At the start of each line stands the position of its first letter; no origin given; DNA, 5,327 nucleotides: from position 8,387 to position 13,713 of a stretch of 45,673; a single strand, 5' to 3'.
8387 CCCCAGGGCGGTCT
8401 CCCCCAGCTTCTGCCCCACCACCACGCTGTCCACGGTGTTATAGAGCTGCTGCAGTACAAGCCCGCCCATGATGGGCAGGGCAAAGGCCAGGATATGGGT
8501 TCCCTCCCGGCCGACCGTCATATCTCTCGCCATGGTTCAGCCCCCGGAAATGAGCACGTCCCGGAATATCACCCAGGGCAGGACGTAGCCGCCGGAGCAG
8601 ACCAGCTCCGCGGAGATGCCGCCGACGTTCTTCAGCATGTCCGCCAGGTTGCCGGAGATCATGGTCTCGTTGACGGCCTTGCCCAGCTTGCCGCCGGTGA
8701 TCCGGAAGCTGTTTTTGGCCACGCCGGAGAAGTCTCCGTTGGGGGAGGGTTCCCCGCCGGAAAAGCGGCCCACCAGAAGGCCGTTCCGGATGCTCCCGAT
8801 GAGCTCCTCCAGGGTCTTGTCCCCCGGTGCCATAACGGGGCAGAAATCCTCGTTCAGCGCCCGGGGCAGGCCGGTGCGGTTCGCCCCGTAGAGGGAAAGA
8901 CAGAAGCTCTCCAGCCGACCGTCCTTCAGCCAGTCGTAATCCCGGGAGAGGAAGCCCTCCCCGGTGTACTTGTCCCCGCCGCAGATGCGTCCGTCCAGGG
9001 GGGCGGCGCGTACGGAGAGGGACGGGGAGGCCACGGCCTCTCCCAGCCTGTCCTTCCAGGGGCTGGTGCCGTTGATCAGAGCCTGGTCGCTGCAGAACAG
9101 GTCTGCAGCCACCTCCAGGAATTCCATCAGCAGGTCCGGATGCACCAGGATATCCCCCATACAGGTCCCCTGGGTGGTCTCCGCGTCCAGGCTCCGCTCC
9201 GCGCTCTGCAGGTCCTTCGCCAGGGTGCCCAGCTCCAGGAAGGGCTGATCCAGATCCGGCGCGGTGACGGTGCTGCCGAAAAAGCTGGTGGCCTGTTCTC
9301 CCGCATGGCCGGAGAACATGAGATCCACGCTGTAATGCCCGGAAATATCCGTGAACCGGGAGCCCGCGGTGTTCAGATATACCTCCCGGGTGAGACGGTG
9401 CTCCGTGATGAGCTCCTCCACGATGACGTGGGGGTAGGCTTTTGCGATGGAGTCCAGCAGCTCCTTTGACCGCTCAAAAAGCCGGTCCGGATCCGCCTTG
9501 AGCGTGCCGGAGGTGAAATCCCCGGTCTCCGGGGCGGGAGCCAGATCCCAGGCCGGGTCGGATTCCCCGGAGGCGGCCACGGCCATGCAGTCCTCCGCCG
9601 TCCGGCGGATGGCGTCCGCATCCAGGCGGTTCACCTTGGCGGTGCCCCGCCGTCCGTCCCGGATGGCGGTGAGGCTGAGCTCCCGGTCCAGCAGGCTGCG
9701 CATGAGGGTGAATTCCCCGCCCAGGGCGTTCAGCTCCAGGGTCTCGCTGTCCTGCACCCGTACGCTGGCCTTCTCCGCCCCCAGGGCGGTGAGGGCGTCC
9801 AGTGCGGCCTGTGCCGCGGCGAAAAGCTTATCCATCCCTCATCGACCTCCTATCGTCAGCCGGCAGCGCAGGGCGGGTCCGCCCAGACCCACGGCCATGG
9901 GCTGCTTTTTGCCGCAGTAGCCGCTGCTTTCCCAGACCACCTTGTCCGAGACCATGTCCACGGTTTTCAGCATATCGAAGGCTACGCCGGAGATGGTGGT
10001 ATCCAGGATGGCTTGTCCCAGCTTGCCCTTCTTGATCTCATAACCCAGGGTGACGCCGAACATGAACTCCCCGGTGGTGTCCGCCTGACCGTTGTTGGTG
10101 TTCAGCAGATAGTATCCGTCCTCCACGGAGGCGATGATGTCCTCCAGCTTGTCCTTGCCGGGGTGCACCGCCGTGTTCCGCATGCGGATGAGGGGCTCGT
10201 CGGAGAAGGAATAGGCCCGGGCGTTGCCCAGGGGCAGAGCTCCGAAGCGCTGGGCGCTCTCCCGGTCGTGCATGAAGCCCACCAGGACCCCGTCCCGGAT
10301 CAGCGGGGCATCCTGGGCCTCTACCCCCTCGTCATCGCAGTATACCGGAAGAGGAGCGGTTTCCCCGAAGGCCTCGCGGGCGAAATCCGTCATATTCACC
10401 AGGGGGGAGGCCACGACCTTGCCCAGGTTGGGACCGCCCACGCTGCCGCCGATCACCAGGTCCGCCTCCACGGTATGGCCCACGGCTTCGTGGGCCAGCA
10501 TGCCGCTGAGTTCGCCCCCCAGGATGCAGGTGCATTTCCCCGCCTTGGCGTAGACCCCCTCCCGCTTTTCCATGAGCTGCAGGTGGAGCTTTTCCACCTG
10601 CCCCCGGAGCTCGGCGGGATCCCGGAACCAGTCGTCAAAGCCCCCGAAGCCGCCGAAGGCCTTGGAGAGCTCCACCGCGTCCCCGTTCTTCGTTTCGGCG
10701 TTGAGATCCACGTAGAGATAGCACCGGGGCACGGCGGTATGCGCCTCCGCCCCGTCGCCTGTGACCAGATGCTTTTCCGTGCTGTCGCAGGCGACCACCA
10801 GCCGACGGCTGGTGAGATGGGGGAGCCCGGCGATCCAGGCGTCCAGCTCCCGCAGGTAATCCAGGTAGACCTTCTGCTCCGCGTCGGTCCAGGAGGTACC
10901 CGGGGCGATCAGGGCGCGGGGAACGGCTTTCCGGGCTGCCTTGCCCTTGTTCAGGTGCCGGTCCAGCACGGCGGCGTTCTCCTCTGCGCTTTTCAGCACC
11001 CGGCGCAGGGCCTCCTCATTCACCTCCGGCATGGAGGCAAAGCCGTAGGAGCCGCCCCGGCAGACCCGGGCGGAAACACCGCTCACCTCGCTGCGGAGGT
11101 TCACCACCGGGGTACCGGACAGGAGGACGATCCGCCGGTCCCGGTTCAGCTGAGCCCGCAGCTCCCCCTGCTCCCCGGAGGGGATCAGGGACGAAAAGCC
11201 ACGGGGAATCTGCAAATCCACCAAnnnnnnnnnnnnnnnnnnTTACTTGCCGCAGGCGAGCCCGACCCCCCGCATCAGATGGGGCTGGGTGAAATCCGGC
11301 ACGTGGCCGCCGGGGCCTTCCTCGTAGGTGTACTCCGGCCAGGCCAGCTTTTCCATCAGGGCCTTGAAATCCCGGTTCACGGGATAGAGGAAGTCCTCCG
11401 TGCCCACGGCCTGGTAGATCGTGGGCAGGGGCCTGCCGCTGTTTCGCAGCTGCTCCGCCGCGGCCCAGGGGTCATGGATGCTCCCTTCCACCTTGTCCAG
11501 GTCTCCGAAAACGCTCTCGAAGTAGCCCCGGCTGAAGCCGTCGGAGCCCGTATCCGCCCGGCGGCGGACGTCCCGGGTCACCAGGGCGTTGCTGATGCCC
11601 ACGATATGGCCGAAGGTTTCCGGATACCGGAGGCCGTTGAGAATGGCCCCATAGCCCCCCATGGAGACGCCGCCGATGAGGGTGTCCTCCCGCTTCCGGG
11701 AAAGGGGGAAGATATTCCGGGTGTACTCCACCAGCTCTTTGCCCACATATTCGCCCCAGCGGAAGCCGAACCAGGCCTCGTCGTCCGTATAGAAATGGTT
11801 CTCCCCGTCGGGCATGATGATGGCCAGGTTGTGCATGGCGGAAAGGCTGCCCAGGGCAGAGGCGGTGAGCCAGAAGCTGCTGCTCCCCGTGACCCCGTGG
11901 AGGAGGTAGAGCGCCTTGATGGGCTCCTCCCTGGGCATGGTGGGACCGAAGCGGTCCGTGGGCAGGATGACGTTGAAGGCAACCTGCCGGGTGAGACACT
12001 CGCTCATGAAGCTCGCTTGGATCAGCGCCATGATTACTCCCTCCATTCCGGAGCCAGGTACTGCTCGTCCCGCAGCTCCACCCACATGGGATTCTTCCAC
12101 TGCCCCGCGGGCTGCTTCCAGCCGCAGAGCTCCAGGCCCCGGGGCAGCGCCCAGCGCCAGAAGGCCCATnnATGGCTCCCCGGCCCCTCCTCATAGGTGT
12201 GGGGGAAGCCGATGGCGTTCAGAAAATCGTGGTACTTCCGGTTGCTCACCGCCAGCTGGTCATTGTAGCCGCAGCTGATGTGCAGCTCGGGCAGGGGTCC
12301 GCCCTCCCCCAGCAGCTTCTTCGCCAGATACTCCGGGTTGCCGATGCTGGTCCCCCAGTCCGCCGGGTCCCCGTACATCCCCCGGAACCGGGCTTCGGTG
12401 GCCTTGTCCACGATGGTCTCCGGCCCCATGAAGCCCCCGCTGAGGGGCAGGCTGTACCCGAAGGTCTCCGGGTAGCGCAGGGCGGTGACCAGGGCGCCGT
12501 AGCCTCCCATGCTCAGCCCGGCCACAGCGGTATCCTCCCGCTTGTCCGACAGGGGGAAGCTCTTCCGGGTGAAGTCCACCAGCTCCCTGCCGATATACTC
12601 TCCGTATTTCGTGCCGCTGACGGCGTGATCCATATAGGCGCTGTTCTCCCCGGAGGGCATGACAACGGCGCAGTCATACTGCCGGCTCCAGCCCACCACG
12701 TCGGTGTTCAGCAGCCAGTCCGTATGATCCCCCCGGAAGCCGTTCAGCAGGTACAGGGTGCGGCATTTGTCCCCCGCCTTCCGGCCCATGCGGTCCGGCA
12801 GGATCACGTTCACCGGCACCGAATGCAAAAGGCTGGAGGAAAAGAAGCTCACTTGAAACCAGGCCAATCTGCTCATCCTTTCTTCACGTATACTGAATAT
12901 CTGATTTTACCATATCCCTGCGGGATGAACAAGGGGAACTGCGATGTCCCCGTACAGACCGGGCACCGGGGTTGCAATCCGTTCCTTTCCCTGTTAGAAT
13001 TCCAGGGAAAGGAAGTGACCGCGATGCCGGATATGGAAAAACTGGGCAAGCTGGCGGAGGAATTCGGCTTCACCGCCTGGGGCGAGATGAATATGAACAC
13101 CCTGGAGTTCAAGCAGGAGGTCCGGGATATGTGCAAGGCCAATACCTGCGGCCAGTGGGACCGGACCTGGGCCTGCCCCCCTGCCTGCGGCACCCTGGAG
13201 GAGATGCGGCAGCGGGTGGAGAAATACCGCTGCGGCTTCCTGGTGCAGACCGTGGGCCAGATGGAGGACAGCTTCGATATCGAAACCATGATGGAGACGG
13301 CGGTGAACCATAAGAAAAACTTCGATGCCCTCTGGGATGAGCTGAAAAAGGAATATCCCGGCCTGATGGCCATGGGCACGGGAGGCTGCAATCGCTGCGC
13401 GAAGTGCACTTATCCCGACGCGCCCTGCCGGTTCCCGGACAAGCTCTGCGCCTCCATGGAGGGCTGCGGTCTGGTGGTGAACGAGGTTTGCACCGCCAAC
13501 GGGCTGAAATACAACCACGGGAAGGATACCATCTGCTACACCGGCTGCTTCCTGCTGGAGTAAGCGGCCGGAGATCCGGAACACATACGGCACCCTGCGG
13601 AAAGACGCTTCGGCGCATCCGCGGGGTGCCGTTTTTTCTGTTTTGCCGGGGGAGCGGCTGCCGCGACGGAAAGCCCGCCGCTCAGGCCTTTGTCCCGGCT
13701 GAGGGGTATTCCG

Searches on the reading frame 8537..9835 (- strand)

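Call 18: search_protein_families(library=pfam, proteins=[window:8537-9835:-], max_evalue=0.001)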
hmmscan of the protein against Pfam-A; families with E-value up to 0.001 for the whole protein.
window:8537-9835:- (432 aa): 2 families
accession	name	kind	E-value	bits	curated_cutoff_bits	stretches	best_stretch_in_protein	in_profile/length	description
PF19289.4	PmbA_TldD_3rd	-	1.4e-41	142.5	22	1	228-431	5-220/220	PmbA/TldA metallopeptidase C-terminal domain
PF01523.21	PmbA_TldD_1st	-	2.2e-07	31.4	20.9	1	23-87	1-65/65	PmbA/TldA metallopeptidase domain 1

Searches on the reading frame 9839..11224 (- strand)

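Call 18: search_protein_families(library=pfam, proteins=[window:9839-11224:-], max_evalue=0.001)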
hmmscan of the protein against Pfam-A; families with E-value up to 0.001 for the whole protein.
window:9839-11224:- (461 aa): 3 families
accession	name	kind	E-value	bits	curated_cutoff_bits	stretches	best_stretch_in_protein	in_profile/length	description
PF19289.4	PmbA_TldD_3rd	-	1.2e-46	159.1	22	1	229-454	2-213/220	PmbA/TldA metallopeptidase C-terminal domain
PF01523.21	PmbA_TldD_1st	-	1.2e-07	32.2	20.9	1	21-84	2-65/65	PmbA/TldA metallopeptidase domain 1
PF19290.4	PmbA_TldD_2nd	-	7.9e-06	26.7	20.9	1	115-199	8-94/109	PmbA/TldA metallopeptidase central domain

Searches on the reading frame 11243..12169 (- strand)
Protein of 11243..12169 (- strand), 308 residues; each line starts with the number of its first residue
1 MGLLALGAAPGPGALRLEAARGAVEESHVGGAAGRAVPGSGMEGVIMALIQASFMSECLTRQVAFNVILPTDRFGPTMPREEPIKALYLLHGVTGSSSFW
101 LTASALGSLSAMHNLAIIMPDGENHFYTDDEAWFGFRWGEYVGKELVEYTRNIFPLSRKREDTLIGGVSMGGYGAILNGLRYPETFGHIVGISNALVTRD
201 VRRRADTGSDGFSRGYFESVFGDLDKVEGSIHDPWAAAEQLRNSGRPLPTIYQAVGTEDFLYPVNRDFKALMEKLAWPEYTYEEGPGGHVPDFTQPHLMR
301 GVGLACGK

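Call 18: search_protein_families(library=pfam, proteins=[window:11243-12169:-], max_evalue=0.001)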
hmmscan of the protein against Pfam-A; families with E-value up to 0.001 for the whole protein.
window:11243-12169:- (308 aa): 3 families
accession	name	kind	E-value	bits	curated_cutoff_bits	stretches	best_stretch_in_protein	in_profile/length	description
PF00756.26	Esterase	-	3.8e-15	56.8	22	1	56-263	1-198/251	Putative esterase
PF02230.22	Abhydrolase_2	-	0.00011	22.5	23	0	152-200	96-144/217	Phospholipase/Carboxylesterase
PF12697.13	Abhydrolase_6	-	0.00013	23.1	26.3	1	88-297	2-212/217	Alpha/beta hydrolase family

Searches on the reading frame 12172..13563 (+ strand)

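Call 18: search_protein_families(library=pfam, proteins=[window:12172-13563:+], max_evalue=0.001)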
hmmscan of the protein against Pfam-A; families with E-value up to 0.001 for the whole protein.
window:12172-13563:+ (463 aa): 1 family
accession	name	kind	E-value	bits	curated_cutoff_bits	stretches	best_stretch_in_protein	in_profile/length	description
PF10050.14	DUF2284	-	1.2e-43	149.1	25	1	306-462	3-161/161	Predicted metal-binding protein (DUF2284)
